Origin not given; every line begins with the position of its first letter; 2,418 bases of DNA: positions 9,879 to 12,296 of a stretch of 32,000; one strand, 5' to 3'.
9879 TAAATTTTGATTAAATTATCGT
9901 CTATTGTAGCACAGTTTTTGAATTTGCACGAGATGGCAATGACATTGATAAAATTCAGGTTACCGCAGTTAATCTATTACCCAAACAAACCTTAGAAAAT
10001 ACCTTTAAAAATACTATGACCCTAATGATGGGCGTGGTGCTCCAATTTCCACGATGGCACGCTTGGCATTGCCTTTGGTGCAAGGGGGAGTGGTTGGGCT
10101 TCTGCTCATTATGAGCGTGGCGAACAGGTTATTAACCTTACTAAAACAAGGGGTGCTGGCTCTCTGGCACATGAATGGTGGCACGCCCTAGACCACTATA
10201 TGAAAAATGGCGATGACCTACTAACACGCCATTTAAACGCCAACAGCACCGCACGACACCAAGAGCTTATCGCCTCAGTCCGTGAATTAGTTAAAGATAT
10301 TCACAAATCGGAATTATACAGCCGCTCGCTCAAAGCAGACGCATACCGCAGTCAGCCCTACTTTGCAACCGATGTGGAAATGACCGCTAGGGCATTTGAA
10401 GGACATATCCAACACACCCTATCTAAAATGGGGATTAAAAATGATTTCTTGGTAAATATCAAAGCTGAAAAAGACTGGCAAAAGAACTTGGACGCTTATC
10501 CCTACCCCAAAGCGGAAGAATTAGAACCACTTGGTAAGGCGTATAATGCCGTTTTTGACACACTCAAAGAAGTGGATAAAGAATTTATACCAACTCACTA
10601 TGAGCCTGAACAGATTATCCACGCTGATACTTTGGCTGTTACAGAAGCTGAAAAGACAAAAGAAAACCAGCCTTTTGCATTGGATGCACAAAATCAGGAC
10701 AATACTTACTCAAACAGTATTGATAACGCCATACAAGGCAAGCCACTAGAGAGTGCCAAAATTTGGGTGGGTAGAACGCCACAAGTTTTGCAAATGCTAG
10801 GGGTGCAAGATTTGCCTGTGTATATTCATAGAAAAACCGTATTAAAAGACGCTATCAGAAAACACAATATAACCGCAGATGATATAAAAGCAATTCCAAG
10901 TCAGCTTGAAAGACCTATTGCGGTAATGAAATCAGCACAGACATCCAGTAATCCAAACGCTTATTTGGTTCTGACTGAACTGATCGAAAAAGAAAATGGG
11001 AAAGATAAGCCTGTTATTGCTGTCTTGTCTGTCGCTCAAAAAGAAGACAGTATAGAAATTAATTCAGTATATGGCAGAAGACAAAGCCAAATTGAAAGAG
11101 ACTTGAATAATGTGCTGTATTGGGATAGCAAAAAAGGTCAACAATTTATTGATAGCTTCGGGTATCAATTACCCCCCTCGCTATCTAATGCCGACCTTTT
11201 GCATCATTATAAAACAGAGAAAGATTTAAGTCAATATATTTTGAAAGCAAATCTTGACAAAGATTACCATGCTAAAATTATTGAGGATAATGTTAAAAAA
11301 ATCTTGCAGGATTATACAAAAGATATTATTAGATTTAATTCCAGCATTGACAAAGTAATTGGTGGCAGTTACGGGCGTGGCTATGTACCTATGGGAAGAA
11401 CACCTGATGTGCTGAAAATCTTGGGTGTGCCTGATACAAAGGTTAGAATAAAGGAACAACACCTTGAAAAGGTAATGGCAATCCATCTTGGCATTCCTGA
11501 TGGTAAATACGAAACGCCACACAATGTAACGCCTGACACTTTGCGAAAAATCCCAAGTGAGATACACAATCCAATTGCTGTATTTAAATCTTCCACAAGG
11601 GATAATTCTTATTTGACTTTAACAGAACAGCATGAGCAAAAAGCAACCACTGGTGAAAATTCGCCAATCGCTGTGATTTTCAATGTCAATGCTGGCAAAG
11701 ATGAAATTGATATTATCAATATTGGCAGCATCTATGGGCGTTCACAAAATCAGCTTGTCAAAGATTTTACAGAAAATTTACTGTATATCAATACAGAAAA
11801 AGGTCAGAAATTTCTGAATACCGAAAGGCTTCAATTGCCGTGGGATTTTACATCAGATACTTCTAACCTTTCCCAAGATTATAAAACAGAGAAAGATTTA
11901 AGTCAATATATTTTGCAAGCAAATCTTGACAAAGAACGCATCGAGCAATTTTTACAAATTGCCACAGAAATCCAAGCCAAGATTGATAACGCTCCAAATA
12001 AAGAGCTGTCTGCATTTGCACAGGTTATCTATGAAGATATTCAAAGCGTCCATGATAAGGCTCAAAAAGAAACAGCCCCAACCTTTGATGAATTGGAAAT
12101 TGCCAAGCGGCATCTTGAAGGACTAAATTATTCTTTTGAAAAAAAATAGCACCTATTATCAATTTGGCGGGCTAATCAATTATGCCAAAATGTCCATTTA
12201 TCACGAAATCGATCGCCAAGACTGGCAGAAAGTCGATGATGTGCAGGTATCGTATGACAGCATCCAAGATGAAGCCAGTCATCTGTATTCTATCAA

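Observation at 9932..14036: Mosaic polyvalent-protein locus stranded between obg and gap with no mobile-element backbone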

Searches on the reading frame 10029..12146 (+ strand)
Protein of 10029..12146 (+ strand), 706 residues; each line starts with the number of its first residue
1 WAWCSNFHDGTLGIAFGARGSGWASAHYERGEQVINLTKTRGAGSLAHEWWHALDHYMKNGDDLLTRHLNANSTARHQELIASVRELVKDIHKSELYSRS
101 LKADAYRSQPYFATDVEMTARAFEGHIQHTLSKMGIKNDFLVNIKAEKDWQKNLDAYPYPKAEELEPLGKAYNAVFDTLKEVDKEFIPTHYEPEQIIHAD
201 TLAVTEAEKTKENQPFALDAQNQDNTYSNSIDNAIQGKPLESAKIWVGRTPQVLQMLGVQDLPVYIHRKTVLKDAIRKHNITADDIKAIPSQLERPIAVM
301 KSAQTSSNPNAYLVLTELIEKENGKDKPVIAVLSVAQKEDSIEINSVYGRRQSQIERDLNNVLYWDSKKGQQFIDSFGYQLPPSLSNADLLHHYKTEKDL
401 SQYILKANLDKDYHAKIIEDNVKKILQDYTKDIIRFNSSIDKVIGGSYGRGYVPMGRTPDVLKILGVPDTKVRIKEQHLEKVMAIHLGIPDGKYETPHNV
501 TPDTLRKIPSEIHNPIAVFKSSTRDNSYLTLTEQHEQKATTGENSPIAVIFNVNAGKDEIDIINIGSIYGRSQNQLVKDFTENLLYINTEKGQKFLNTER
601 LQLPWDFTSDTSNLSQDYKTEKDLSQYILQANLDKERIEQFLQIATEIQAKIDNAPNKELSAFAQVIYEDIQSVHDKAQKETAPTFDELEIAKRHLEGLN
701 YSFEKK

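Call 4: search_protein_families(library=pfam, proteins=[window:10200-12146:+], max_evalue=1)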
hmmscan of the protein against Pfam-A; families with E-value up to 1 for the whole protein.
window:10200-12146:+ (649 aa): 8 families
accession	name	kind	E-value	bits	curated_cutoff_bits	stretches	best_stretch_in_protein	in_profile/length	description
PF18819.6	MuF_C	-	3.3e-43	146.4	27.6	2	215-315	3-103/103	Phage MuF-C-terminal domain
PF18796.6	LPD1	-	7.3e-19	68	27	1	47-124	2-76/78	Large polyvalent protein-associated domain 1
PF18825.6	LPD13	-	0.00089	19.6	27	1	196-299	37-133/139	Large polyvalent protein-associated domain 13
PF11337.13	DUF3139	-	0.067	14.2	27.3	0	69-97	38-66/83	Protein of unknown function (DUF3139)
PF18810.6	PBECR2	-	0.087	13.5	27.1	1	206-308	24-119/120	phage-Barnase-EndoU-ColicinE5/D-RelE like nuclease2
PF08032.17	SpoU_sub_bind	-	0.12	13.2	22.8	0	567-606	18-57/76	RNA 2'-O ribose methyltransferase substrate binding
PF20076.4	DUF6472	-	0.26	11.9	27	0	335-366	8-39/57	Domain of unknown function (DUF6472)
PF17014.10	Mad3_BUB1_I_2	-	0.43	11.1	37.6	0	338-370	59-92/128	Putative Mad3/BUB1 like region 1 protein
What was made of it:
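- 10767..11263 (+): MuF_C/PBECR module 1. It includes the C-terminal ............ linker (70-nt repeat at 11194-11263). Pfam PF18819 (call 4).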

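Call 5: search_protein_families(library=phrogs, proteins=[window:10200-12146:+], max_evalue=0.01)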
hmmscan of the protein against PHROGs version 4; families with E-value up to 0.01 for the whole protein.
window:10200-12146:+ (649 aa): 3 families
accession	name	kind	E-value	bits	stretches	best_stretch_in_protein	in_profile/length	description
phrog_616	-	unknown function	7.4e-49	166.7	3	20-125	1335-1440/2793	-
phrog_11358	-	unknown function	5.4e-26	90.9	2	408-548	2310-2456/3431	-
phrog_29900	-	unknown function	1.6e-07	30.5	1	35-124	571-658/1028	-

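Call 7: search_dna_similar(query=window:10200-12146:+, collection=plasmids, mode=protein, max_rows=25)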
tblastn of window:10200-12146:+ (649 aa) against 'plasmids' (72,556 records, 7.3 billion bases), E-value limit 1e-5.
Records with a match: 18; places in all: 19; records where one place covers at least 80% of the query: 0.
Best place of each record, by identity: 80-90% 1; 60-80% 4; <60% 13.
By first word of the organism name: Moraxella 6; Acinetobacter 5; Escherichia 4; Opitutaceae 1; Endozoicomonas 1; Alistipes 1.
By predicted mobility (MOB-suite, as given by PLSDB): non-mobilizable 12; mobilizable 4; conjugative 2.
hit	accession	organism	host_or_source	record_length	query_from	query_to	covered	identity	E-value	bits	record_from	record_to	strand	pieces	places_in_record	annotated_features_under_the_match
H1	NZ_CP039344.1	Acinetobacter baumannii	Homo sapiens,trach asp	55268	125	567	64%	33.9%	7e-35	249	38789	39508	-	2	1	PLxRFG domain-containing protein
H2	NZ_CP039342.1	Acinetobacter baumannii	Homo sapiens,trach asp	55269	125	567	64%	33.9%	7e-35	249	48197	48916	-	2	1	PLxRFG domain-containing protein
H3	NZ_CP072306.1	Acinetobacter baumannii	Homo sapiens,Respiratory specimen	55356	125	567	64%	33.9%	7e-35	249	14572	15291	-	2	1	PLxRFG domain-containing protein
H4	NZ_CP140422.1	Acinetobacter baumannii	Homo sapiens,blood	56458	125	567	64%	33.9%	7e-35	249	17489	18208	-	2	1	PLxRFG domain-containing protein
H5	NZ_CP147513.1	Moraxella lincolnii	-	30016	1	155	24%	83.2%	1e-74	268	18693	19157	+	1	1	LPD1 domain-containing protein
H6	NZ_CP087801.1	Moraxella bovis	Bovine,bacteria culture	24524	19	157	21%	74.8%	8e-56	213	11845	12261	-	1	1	LPD5 domain-containing protein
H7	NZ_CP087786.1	Moraxella bovis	Bovine,bacteria culture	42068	19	157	21%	74.8%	8e-56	213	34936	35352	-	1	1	LPD5 domain-containing protein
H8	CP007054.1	Opitutaceae bacterium TAV5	-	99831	142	547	57%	26.4%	3e-9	135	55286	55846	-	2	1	hypothetical protein (x3)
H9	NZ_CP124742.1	Escherichia coli O157:H7 str. EDL933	Homo sapiens,feces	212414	10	325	45%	32.2%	4e-11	131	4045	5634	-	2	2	LPD38 domain-containing protein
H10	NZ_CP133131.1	Escherichia coli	-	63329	10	325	45%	32.2%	4e-11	131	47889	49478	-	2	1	LPD38 domain-containing protein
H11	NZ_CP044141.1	Escherichia coli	-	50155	10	325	45%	32.2%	4e-11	131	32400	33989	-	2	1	none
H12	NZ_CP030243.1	Moraxella bovis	Bos taurus,strain,ocular secretion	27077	19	149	20%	63.4%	2e-45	181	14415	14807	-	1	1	LPD5 domain-containing protein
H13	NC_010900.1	Moraxella bovis Epp63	-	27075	19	149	20%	63.4%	2e-45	181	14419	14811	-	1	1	LPD5 domain-containing protein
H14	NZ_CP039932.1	Acinetobacter baumannii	Homo sapiens,blood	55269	170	512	39%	32.2%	9e-21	162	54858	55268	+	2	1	none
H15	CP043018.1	Escherichia coli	Homo sapiens,feces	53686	10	109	15%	39.6%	2e-9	69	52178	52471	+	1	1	record has no annotation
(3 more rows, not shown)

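Call 9: get_annotated_region(hit=H5, flank=15000)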
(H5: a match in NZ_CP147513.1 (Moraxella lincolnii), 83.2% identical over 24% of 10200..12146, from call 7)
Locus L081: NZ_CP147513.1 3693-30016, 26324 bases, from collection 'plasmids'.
description: Moraxella lincolnii strain 302605.3 plasmid unnamed2, complete sequence
organism: Moraxella lincolnii (NCBI taxid 90241)
taxonomy: Bacteria; Pseudomonadota; Gammaproteobacteria; Moraxellales; Moraxellaceae; Moraxella; Moraxella lincolnii
host: -; source: -; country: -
typing (MOB-suite, as given by PLSDB): mobilizable; relaxase MOBP
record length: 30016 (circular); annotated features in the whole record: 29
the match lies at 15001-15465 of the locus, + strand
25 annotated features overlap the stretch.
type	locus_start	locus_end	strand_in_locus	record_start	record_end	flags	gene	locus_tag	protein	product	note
CDS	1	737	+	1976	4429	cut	-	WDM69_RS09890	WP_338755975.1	hypothetical protein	-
CDS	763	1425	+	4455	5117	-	-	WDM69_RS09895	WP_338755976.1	type IV secretion system protein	-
CDS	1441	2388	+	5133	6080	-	-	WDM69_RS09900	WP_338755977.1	type IV secretion system protein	-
CDS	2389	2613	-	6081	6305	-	-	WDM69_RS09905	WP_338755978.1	EexN family lipoprotein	-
CDS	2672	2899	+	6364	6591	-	-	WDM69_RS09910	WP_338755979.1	hypothetical protein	-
CDS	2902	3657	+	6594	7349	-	-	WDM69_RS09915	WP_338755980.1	type IV secretion system protein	-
CDS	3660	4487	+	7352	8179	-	-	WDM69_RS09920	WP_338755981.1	TrbG/VirB9 family P-type conjugative transfer protein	-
CDS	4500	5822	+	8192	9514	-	virB10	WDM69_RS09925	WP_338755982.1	type IV secretion system protein VirB10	-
CDS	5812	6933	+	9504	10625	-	-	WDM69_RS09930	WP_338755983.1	ATPase, T2SS/T4P/T4SS family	-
CDS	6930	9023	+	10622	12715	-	-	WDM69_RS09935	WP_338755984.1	type IV secretory system conjugative DNA transfer family protein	-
CDS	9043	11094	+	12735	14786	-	-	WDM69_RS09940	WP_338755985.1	LPD7 domain-containing protein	-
CDS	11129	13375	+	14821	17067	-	-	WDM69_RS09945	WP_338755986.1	DNA topoisomerase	GO:0006265 - DNA topological change [Evidence IEA]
CDS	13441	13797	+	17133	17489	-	-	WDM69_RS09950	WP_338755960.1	hypothetical protein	-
CDS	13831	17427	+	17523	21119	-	-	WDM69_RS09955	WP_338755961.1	LPD1 domain-containing protein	-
CDS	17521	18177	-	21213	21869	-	-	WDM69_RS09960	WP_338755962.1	recombinase family protein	GO:0006310 - DNA recombination [Evidence IEA]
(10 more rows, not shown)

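Call 11: find_encoding_contigs(protein=window:10200-12146:+, flank=10000, max_places=10)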
Protein window:10200-12146:+ (649 aa): no gene with exactly this product is on record in the collection.

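Call 17: find_homologous_proteins(query=window:10029-12146:+)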
Query window:10029-12146:+ (706 aa): 551 proteins with E <= 0.001 among 8000 candidates; the best 120 are listed.
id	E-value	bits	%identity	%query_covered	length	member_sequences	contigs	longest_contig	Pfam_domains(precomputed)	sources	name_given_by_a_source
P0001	0.0e+0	1444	100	92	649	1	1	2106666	PF18796.7,PF18819.7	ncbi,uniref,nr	ncbi:LPD1 domain-containing protein [Moraxella nasicaprae]|uniref:Phage MuF C-terminal domain-contai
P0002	4.1e-256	870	95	50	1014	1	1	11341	PF18796.7,PF18974.6,PF18819.7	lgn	-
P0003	1.3e-175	604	73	33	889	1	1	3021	PF18796.7,PF18974.6,PF18819.7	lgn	-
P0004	8.3e-140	486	38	58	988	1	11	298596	PF18798.7,PF18819.7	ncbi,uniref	ncbi:hypothetical protein [Avibacterium endocarditidis]|uniref:MuF-C-terminal domain-containing prot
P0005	1.3e-117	412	92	29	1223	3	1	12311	PF18796.7,PF18974.6,PF13362.13,PF18799.7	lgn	-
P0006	7.7e-114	400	79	33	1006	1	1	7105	PF18974.6,PF18819.7,PF13362.13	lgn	-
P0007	1.1e-108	383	85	29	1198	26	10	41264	PF18796.7,PF18974.6,PF13362.13,PF18799.7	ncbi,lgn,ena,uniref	ncbi:LPD1 domain-containing protein [Moraxella lincolnii]|uniref:LPD1 domain-containing protein n=1 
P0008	3.2e-101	358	73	33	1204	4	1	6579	PF18796.7,PF18974.6,PF13362.13,PF18799.7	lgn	-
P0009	9.5e-100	353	79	29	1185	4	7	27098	PF18796.7,PF18974.6,PF13362.13,PF18799.7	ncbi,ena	-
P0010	1.6e-98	349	71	31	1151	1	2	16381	PF18974.6,PF18819.7,PF13362.13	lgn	-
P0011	3.8e-98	348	76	29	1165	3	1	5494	PF18796.7,PF18974.6,PF18799.7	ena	-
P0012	4.3e-97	344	71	31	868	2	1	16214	PF18974.6,PF18819.7,PF13362.13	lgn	-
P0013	1.7e-79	286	66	29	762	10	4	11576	PF18796.7,PF18974.6,PF18799.7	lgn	-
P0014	4.5e-73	265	63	29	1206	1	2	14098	PF18796.7,PF18974.6,PF13362.13,PF18799.7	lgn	-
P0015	2.1e-64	236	55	28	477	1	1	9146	PF00730.32,PF18819.7,PF00633.30,PF10576.15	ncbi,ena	-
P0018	2.0e-57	213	44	26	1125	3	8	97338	PF18819.7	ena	-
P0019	5.1e-54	202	75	18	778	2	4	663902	PF18796.7,PF18974.6,PF13362.13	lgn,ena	-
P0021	1.1e-49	188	44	26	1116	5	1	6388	PF18798.7,PF18819.7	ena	-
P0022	8.4e-48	182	49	27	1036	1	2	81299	PF18763.8,PF18819.7,PF18823.7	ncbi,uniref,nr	ncbi:MuF-C-terminal domain-containing protein [Acinetobacter colistiniresistens]|uniref:MuF-C-termin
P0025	3.3e-36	143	43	29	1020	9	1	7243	PF18809.7,PF18819.7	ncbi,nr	ncbi:hypothetical protein D3M72_10545 [Rodentibacter pneumotropicus]|nr:hypothetical protein D3M72_1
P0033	4.1e-34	136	32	48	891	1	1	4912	PF18796.7,PF18819.7,PF18799.7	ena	-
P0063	1.3e-28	118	31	28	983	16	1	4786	PF18760.8,PF18798.7,PF18819.7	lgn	-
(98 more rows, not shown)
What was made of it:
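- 11264..11865 (+): Segment absent from sister strain L082. It holds MuF_C/PBECR module 2 (core at 11391-11753). It is bounded by the 93%-identical 70-nt repeats 11194-11263 and 11866-11935. Plasmid-type relatives P0006, P0003 and P0010 are 71-79% identical (call 17).
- Checked: NCBI annotates ORF1 (649 aa) as a gene (P0001, call 17).
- The contig is a 2.1-Mb complete chromosome (call 17).
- Tried and rejected: The organism was identified through the homology search instead (call 17).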

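Call 20: find_encoding_contigs(protein=P0002, flank=10000, max_places=10)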
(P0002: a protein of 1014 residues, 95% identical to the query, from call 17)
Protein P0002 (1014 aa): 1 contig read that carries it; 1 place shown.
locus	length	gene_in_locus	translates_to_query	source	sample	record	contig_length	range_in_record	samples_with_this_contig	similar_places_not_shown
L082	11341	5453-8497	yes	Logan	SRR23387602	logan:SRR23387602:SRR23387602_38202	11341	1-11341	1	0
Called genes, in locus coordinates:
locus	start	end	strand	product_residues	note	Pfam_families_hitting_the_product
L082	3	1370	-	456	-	?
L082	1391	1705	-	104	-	PF02617:ClpS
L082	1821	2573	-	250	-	-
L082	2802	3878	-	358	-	PF01208:URO-D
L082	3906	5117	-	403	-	PF01018:GTP1_OBG, PF01926:MMR_HSR1, PF02421:FeoB_N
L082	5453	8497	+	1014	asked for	PF18796:LPD1, PF18819:MuF_C, PF18974:DUF5710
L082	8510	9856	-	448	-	PF00044:Gp_dh_N, PF02800:Gp_dh_C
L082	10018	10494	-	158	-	PF00293:NUDIX, PF14815:NUDIX_4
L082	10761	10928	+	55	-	PF10636:hemP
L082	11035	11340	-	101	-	?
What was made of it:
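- The sister strain has an intact 1,014-codon ORF (call 20). The strain without zeta has the frame open (call 20).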

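Call 24: find_encoding_contigs(protein=P0005, flank=10000, max_places=5)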
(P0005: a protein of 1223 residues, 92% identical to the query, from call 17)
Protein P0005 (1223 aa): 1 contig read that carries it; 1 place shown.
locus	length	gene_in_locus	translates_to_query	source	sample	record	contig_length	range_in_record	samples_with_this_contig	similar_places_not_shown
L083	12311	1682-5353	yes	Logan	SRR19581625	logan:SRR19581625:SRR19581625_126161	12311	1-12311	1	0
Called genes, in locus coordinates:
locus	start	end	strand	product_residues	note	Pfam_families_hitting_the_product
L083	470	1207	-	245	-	PF21205:Rep3_C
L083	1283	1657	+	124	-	-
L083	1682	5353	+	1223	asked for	PF18799:LPD5, PF18796:LPD1, PF18974:DUF5710, PF13362:Toprim_3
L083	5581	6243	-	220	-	PF00239:Resolvase, PF02796:HTH_7 (weak)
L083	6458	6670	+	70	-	-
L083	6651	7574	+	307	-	PF02661:Fic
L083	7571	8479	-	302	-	PF03432:Relaxase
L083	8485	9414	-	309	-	-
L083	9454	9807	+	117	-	-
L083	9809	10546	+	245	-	PF01656:CbiA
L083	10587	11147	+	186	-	-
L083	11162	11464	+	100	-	PF04365:BrnT_toxin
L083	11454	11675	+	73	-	-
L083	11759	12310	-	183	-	?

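Call 31: search_protein_families(library=pfam, proteins=[P0002], max_evalue=0.01)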
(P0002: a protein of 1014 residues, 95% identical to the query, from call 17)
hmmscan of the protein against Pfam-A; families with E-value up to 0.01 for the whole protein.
P0002 (1014 aa): 5 families
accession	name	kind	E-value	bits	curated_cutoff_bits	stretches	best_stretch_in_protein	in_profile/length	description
PF18974.5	DUF5710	-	1.3e-22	79.7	26.5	1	857-898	2-43/44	Domain of unknown function (DUF5710)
PF18819.6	MuF_C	-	1.5e-21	76.9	27.6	1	216-315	4-103/103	Phage MuF-C-terminal domain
PF18796.6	LPD1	-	2.9e-18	66.1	27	1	47-124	2-76/78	Large polyvalent protein-associated domain 1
PF00156.33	Pribosyltran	-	0.00031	20.5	26.3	1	640-728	43-128/158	Phosphoribosyl transferase domain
PF18825.6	LPD13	-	0.0027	18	27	1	196-300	37-134/139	Large polyvalent protein-associated domain 13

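Call 38: search_protein_families(library=padloc, proteins=[window:10200-12146:+, P0002], max_evalue=0.01)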
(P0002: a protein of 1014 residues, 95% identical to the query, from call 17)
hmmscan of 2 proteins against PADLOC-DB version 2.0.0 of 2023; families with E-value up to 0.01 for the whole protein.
window:10200-12146:+ (649 aa): 1 family
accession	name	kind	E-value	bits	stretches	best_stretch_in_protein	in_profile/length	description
PDLC02147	Csn2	-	0.00076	17.5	1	493-597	13-109/222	-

P0002 (1014 aa): 0 families
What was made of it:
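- Tried and rejected: Only a weak Csn2 hit in the helical region (E=8e-4), judged to be coiled-coil noise (call 38).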

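Call 39: search_protein_families(library=ncbifam, proteins=[window:10029-12146:+, P0002, P0005], max_evalue=0.01)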
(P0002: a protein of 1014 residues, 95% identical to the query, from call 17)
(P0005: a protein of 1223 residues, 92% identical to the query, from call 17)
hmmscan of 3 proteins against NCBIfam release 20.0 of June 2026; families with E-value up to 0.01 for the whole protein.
window:10029-12146:+ (706 aa): 1 family
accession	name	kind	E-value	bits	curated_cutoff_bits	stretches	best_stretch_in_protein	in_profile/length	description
NF041907.1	CLCA_X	subfamily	2.1e-26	92.9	260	1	10-180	68-246/250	CLCA_X family protein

P0002 (1014 aa): 5 families
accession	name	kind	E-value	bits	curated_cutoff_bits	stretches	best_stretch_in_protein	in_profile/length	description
NF041907.1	CLCA_X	subfamily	1.8e-09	37.4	260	1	34-123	164-246/250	CLCA_X family protein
NF009211.0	PRK12560.1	equivalog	0.0011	18.8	188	1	683-719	111-147/187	adenine phosphoribosyltransferase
NF006605.0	PRK09162.1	equivalog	0.0051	16.2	181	0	609-731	32-143/183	hypoxanthine-guanine phosphoribosyltransferase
NF006328.0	PRK08558.1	equivalog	0.0078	15.8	184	0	682-736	172-226/238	adenine phosphoribosyltransferase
TIGR00336.1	pyrE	equivalog_domain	0.0095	15.7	106.8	0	680-733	102-156/173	orotate phosphoribosyltransferase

P0005 (1223 aa): 1 family
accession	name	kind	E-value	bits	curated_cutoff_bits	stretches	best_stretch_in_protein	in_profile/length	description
NF041907.1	CLCA_X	subfamily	6.2e-44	150.3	260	1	277-511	3-246/250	CLCA_X family protein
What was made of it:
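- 10054..10199 (+): C-terminal part of the zincin-like metallopeptidase (CLCA_X/MPTase), including HEWWH at 10170-10184. The frame is open from 10029 but has no ATG, GTG or TTG start before 10200. NCBIfam CLCA_X positions 68-246 of 250 are matched, whereas intact P0005 matches 3-246 (call 39).
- Checked: The NCBIfam CLCA_X zincin model is matched only at positions 68-246 of 250 (calls 4, 39).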
